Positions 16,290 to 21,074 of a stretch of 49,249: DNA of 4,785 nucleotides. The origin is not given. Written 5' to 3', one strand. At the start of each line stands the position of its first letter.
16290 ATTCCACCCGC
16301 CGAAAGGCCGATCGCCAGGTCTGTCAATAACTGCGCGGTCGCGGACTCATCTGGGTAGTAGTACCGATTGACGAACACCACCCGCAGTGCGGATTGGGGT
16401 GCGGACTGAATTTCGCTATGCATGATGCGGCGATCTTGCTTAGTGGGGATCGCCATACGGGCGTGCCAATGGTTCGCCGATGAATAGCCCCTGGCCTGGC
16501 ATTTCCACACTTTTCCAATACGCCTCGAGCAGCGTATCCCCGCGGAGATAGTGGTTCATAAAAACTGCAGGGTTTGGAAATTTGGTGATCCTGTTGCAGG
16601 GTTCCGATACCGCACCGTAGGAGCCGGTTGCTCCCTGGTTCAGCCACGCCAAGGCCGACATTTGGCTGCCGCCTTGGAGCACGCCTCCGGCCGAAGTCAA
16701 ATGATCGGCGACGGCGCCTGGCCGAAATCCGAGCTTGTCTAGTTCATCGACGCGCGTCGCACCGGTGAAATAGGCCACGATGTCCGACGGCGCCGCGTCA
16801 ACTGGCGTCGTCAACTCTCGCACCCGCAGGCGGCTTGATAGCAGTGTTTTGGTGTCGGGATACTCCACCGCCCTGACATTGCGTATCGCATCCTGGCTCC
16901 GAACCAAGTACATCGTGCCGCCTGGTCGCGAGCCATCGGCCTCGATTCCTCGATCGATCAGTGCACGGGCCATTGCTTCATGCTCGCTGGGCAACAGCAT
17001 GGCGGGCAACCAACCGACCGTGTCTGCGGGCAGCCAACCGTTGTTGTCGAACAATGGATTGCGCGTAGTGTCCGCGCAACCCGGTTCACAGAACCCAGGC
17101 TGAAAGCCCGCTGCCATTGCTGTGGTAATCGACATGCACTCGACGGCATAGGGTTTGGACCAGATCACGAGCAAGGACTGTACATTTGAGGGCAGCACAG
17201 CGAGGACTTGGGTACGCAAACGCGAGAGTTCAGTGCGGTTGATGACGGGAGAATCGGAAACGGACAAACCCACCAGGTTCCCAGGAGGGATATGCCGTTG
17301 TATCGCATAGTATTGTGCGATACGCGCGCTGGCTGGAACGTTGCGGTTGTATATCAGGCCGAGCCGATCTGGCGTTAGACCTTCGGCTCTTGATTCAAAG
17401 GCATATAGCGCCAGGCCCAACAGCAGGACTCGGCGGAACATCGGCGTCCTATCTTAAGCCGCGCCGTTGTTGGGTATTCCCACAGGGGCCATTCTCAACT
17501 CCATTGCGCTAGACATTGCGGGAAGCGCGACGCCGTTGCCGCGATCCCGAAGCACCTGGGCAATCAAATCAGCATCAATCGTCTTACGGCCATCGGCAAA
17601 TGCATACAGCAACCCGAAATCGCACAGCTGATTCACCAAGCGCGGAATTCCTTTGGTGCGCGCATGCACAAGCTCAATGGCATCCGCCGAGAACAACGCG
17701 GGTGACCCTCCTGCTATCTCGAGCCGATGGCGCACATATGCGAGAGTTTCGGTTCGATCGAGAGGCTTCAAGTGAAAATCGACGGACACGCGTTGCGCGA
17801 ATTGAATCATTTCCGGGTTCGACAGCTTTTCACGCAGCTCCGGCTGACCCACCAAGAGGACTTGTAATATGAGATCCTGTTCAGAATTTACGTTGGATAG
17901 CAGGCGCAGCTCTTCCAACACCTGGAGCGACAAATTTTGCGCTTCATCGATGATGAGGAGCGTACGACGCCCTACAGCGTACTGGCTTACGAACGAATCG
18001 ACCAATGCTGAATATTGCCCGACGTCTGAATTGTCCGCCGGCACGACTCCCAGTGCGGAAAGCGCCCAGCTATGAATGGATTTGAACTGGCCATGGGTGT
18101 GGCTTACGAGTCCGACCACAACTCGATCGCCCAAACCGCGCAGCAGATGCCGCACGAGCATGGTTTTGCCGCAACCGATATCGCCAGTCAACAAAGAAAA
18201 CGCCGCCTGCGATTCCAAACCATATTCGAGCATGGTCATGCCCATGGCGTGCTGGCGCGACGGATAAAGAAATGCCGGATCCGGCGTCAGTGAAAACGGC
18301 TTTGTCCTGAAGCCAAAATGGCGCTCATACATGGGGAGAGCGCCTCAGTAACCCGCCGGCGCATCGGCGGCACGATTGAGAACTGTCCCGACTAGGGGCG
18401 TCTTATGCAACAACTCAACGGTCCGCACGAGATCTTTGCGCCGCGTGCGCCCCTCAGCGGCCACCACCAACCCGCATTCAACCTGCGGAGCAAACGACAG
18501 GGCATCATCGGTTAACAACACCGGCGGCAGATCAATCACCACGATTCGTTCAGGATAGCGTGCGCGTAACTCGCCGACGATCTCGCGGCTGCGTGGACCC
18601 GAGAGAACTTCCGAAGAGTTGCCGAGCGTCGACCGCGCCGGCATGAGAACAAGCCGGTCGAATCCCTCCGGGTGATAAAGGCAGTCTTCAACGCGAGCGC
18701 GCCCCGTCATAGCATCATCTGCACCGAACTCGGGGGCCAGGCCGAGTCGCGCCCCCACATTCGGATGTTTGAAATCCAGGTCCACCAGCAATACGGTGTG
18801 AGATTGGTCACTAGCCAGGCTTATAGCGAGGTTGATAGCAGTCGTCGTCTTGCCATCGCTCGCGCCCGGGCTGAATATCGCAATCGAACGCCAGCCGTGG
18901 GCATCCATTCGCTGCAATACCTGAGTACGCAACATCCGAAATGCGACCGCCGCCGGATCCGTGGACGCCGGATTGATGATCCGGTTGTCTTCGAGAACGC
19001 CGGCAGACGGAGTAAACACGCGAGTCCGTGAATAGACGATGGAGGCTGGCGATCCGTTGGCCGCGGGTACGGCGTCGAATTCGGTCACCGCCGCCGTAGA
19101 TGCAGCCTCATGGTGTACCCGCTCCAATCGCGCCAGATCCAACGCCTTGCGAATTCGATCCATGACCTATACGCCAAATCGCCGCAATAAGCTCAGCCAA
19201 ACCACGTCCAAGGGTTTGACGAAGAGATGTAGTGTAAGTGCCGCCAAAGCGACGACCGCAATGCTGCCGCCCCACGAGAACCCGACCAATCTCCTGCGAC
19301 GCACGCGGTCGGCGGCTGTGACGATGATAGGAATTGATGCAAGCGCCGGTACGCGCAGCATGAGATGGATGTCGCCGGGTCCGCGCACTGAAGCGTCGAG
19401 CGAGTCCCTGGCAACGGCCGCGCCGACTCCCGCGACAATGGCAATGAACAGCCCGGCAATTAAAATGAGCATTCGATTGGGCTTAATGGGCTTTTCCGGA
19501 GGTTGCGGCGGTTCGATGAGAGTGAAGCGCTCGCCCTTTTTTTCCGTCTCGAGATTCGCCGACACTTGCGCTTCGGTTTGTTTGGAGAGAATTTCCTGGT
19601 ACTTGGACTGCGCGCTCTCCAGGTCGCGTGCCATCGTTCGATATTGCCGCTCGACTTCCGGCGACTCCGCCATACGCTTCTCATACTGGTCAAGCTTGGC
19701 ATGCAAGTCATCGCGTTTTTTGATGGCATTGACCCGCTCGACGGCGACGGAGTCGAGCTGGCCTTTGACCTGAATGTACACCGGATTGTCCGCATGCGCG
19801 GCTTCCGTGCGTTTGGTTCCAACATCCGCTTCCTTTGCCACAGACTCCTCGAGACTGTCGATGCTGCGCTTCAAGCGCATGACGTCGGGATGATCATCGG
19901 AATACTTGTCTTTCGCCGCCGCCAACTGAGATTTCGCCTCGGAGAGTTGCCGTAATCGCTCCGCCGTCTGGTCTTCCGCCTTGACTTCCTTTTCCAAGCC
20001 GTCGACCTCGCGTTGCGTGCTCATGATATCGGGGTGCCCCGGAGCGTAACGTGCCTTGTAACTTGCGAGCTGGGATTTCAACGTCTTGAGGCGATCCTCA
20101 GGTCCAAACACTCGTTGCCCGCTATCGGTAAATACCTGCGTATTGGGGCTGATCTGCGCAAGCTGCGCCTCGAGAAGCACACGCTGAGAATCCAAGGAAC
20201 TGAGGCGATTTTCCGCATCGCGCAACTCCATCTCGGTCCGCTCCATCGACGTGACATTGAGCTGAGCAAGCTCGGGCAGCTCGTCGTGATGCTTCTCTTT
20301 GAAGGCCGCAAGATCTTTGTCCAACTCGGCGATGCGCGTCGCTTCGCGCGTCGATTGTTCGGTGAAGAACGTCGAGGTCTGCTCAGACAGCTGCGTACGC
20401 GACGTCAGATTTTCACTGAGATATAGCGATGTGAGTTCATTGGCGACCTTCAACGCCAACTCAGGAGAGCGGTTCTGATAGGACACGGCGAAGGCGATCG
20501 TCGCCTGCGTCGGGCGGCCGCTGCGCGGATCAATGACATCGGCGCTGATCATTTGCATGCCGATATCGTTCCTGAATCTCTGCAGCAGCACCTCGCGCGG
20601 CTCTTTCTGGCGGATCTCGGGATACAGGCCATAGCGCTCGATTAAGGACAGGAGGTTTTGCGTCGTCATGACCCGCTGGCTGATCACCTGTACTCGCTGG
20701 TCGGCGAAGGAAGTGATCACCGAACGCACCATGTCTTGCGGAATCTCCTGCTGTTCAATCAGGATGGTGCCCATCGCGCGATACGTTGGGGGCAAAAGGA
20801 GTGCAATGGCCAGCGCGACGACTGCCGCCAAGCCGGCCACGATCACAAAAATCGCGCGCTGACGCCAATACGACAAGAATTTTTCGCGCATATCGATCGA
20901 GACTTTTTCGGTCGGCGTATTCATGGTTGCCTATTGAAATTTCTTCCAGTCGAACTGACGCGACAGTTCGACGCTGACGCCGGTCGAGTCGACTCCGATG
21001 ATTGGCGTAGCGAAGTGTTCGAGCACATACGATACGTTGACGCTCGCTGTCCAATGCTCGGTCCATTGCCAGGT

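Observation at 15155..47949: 33-kb uninterrupted single-strand supercluster linking EPS export, PEP-CTERM cargo, protein-modifying enzymes, a Ton-like motor and a giant TPS fibre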

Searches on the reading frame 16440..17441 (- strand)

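Call 4: search_protein_families(library=pfam, proteins=[window:16440-17441:-], max_evalue=0.01)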
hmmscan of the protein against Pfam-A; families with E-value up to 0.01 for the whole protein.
window:16440-17441:- (333 aa): 0 families

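Call 6: search_protein_families(library=ncbifam, proteins=[window:16440-17441:-], max_evalue=0.001)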
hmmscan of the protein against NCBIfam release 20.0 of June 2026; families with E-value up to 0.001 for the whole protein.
window:16440-17441:- (333 aa): 1 family
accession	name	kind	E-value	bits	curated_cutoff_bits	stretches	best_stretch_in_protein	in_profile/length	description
TIGR03790.1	TIGR03790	subfamily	2.9e-58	197.9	67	1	26-312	2-311/316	TIGR03790 family protein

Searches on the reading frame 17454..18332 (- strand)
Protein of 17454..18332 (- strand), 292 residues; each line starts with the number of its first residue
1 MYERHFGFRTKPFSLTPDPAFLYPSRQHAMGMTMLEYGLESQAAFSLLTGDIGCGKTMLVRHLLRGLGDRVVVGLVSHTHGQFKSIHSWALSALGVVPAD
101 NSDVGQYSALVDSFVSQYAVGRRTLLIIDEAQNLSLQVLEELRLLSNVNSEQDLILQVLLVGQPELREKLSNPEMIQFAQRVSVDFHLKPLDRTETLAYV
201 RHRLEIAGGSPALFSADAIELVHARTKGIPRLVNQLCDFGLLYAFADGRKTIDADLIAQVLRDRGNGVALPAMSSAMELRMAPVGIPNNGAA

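Call 4: search_protein_families(library=pfam, proteins=[window:17454-18332:-], max_evalue=0.01)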
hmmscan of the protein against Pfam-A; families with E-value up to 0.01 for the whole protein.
window:17454-18332:- (292 aa): 8 families
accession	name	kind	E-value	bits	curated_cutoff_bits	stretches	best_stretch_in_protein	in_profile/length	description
PF13401.12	AAA_22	-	3.8e-24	85.9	27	1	41-170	3-130/130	AAA domain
PF13191.12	AAA_16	-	9.4e-06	26.7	32.6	1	45-150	26-160/167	AAA ATPase domain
PF13604.12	AAA_30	-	2.2e-05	24.7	27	1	34-206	9-168/191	AAA domain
PF13245.12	AAA_19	-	0.0001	22.9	25.1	1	41-162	9-124/134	AAA domain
PF02367.23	TsaE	-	0.00025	21.4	26.6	1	42-69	20-47/128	Threonylcarbamoyl adenosine biosynthesis protein TsaE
PF07728.20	AAA_5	-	0.0016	18.9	22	1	47-146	3-91/139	AAA domain (dynein-related subfamily)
PF00004.35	AAA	-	0.0018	19.2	21.2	1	47-138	2-73/131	ATPase family associated with various cellular activities (AAA)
PF05729.18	NACHT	-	0.0049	17.1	26.7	0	46-74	3-31/167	NACHT domain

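Call 6: search_protein_families(library=ncbifam, proteins=[window:17454-18332:-], max_evalue=0.001)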
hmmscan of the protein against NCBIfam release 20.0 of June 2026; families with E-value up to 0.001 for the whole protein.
window:17454-18332:- (292 aa): 2 families
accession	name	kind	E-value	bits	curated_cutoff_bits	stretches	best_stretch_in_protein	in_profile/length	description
TIGR03015.1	pepcterm_ATPase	hypoth_equivalog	1.2e-82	277.4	324.5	1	1-263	1-265/269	XrtA/PEP-CTERM system-associated ATPase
TIGR00150.1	T6A_YjeE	equivalog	0.00073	19.4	60.1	0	44-71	23-50/135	tRNA (adenosine(37)-N6)-threonylcarbamoyltransferase complex ATPase subunit type 1 TsaE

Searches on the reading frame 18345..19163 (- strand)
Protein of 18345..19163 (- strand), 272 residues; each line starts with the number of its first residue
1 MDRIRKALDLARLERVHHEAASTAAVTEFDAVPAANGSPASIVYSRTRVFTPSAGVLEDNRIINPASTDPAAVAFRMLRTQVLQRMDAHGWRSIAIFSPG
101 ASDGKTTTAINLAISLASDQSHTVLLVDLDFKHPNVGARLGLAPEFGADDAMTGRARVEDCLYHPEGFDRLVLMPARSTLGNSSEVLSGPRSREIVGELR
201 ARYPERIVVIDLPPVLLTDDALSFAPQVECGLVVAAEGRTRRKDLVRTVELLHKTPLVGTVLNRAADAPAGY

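Call 4: search_protein_families(library=pfam, proteins=[window:18345-19163:-], max_evalue=0.01)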
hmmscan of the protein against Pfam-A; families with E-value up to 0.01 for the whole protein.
window:18345-19163:- (272 aa): 3 families
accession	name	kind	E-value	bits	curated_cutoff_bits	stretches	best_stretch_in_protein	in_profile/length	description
PF13614.12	AAA_31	-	1.9e-08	34.9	27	1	94-228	4-143/177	AAA domain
PF01656.29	CbiA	-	2.9e-07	30.9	25.4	1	94-265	1-83/125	CobQ/CobB/MinD/ParA nucleotide binding domain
PF10609.15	ParA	-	3.5e-06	27.1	27.1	1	94-263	6-173/246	NUBPL iron-transfer P-loop NTPase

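Call 6: search_protein_families(library=ncbifam, proteins=[window:18345-19163:-], max_evalue=0.001)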
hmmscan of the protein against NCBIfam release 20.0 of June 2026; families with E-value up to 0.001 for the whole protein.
window:18345-19163:- (272 aa): 10 families
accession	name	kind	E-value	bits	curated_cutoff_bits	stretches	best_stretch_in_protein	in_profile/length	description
TIGR03018.1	pepcterm_TyrKin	hypoth_equivalog_domain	2.5e-39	134.8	230.65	1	69-263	9-207/207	XrtA-associated tyrosine autokinase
TIGR01007.1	eps_fam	subfamily_domain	1.8e-18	66.9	108.05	1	75-265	3-190/204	polysaccharide biosynthesis tyrosine autokinase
TIGR03029.1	EpsG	equivalog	2.1e-16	59.9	313.8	1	63-263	75-273/274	chain length determinant protein tyrosine kinase EpsG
NF008568.0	PRK11519.1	equivalog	3.3e-12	45.4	1068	1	67-236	502-667/720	tyrosine-protein kinase Wzc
NF007350.0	PRK09841.1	equivalog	1.4e-11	43.2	1248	1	68-263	508-701/726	tyrosine-protein kinase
TIGR01005.1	eps_transp_fam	subfamily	4.4e-10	38.4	411.7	1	70-242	522-693/754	exopolysaccharide transport protein family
TIGR01969.1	minD_arch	subfamily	7.3e-09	35.2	201.75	1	93-266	2-171/251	cell division ATPase MinD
TIGR01968.1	minD_bact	equivalog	7.8e-07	28.7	212.9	1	96-214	6-121/261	septum site-determining protein MinD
NF041546.1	ParA_partition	equivalog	0.00032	20.3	180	0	104-130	12-37/203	ParA family partition ATPase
TIGR03453.1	partition_RepA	equivalog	0.00084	18.3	348.45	0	92-150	105-161/387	plasmid partitioning protein RepA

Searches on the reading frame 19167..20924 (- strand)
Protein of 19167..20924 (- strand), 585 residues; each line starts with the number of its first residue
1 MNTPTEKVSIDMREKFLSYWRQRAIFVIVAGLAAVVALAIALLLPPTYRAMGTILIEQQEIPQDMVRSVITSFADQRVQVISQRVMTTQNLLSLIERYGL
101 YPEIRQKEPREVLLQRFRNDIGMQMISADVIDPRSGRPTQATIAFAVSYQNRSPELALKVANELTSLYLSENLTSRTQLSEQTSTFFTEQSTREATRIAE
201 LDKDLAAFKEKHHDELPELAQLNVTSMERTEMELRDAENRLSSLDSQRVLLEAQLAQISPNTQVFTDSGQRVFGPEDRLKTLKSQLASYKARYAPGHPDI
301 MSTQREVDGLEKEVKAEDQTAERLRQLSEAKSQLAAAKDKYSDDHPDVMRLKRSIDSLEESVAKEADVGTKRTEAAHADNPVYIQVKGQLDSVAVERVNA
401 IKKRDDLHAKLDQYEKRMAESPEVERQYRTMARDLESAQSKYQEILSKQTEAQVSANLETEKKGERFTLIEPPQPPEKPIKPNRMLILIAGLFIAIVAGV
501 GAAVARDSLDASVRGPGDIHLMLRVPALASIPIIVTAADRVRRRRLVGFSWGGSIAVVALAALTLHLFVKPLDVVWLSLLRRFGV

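Call 4: search_protein_families(library=pfam, proteins=[window:19167-20924:-], max_evalue=0.01)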
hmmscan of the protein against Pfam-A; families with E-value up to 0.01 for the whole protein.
window:19167-20924:- (585 aa): 2 families
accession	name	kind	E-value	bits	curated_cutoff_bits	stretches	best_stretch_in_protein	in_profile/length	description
PF13807.11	GNVR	-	4.5e-08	33.3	27.7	1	426-507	4-81/82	G-rich domain on putative tyrosine kinase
PF02706.20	Wzz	-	4.5e-05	24.1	25.5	1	9-68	2-66/91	Chain length determinant protein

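Call 6: search_protein_families(library=ncbifam, proteins=[window:19167-20924:-], max_evalue=0.001)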
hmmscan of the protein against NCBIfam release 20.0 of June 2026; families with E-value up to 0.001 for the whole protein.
window:19167-20924:- (585 aa): 10 families
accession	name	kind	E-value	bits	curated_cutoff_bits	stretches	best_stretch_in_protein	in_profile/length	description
TIGR03007.1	pepcterm_ChnLen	equivalog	5.4e-82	275.6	278.85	2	326-564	255-494/498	XrtA system polysaccharide chain length determinant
TIGR03017.1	EpsF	equivalog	1.7e-20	73.2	422.75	2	374-531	290-443/444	chain length determinant protein EpsF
NF041864.1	EpsV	equivalog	4.6e-13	48.6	800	1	321-530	285-480/484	PCP family exopolysaccharide biosynthesis protein EpsV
NF007350.0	PRK09841.1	equivalog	1.1e-10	40.3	1248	1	401-547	345-488/726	tyrosine-protein kinase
TIGR01006.1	polys_exp_MPA1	subfamily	7.9e-08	32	296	1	463-532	153-222/226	CspC family polysaccharide chain length determinant protein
NF045487.1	ASRP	equivalog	9.3e-07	27.8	300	1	276-448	316-475/593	archaea-specific SMC-related protein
NF008568.0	PRK11519.1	equivalog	8.4e-06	24.2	1068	1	401-533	345-472/720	tyrosine-protein kinase Wzc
TIGR01005.1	eps_transp_fam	subfamily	1.1e-05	23.8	411.7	1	351-539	300-485/754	exopolysaccharide transport protein family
TIGR02168.1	SMC_prok_B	equivalog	0.00023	19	567.35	1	162-453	220-504/1181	chromosome segregation protein SMC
TIGR02169.1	SMC_prok_A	equivalog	0.0007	17.4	729.4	1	179-459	221-505/1165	chromosome segregation protein SMC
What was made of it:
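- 15155..22726 (-): g14-g20, the EPS export and assembly block. It comprises OPX (22145-22726), a putative barrel (20931-22148), PCP (19167-20924), a BY-kinase-like ATPase (18345-19163), an AAA_22 ATPase (17454-18332), a TIGR03790 protein (16440-17441) and a GT4 (15155-16423). Calls 4 and 6.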

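Call 73: find_related_loci(query=window:19167-20924:-, collection=genome_contigs, flank=10000)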
Query window:19167-20924:- (585 aa) in genome_contigs; peptide patterns used: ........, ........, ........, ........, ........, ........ (x = any residue, [..] = any of these).
41 stretches matched a pattern; 12 encode a relative of the query (tblastn E <= 1e-3); 12 distinct loci.
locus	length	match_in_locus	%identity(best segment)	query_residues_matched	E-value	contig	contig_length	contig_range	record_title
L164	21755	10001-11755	66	1-585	0e+0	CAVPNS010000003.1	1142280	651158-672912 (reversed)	MAG: uncultured Gammaproteobacteria bacterium isolate MFD00082.bin.2.55 genome assembly, contig: contig_13092, whole gen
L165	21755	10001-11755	65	1-585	0e+0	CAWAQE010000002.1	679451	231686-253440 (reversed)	MAG: uncultured Gammaproteobacteria bacterium isolate MFD04434.bin.1.78 genome assembly, contig: contig_14899, whole gen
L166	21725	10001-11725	66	11-585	0e+0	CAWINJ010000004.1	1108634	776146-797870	MAG: uncultured Gammaproteobacteria bacterium isolate MFD04434.bin.1.202 genome assembly, contig: contig_28944, whole ge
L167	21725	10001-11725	66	11-585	0e+0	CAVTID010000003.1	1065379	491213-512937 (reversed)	MAG: uncultured Gammaproteobacteria bacterium isolate MFD06092.bin.2.158 genome assembly, contig: contig_18747, whole ge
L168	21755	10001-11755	80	1-585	0e+0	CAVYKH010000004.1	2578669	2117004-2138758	MAG: uncultured Gammaproteobacteria bacterium isolate MFD05580.bin.1.115 genome assembly, contig: contig_4144, whole gen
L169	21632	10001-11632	43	41-585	6e-152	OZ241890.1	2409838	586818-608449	MAG: Gammaproteobacteria bacterium isolate 12a402bf-abf4-446e-85c7-15a67474018c genome assembly, chromosome: 1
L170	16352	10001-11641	46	39-584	3e-150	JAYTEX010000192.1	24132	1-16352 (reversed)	MAG: Pseudomonadota bacterium isolate GFS_2113 GFS_2113_191, whole genome shotgun sequence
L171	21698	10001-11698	42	10-583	1e-145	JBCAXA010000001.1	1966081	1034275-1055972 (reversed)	MAG: Pseudomonadota bacterium isolate J06554_8 NODE_1_length_1966081_cov_18.970388, whole genome shotgun sequence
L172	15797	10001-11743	40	1-585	1e-130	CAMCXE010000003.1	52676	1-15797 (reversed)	MAG: Thalassocella blandensis isolate MsH-30apr19-134 genome assembly, contig: MsH-30apr19-C764, whole genome shotgun se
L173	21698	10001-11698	44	21-585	3e-155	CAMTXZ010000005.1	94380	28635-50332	MAG: uncultured Chromatiaceae bacterium isolate G02_MAG_00001 genome assembly, contig: G02_MAG_00001_000000000076, whole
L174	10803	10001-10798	48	21-286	1e-78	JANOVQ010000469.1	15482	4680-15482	MAG: Pseudomonadota bacterium isolate VAR_35_metabat_593 VAR_35_k141_4600294, whole genome shotgun sequence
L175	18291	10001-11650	44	39-584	2e-139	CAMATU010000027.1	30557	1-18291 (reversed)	MAG: Klebsiella pneumoniae isolate MaH-04nov19-186 genome assembly, contig: MaH-04nov19-C3516, whole genome shotgun sequ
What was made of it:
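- Tried and rejected: It recovered 12 loci (call 73).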
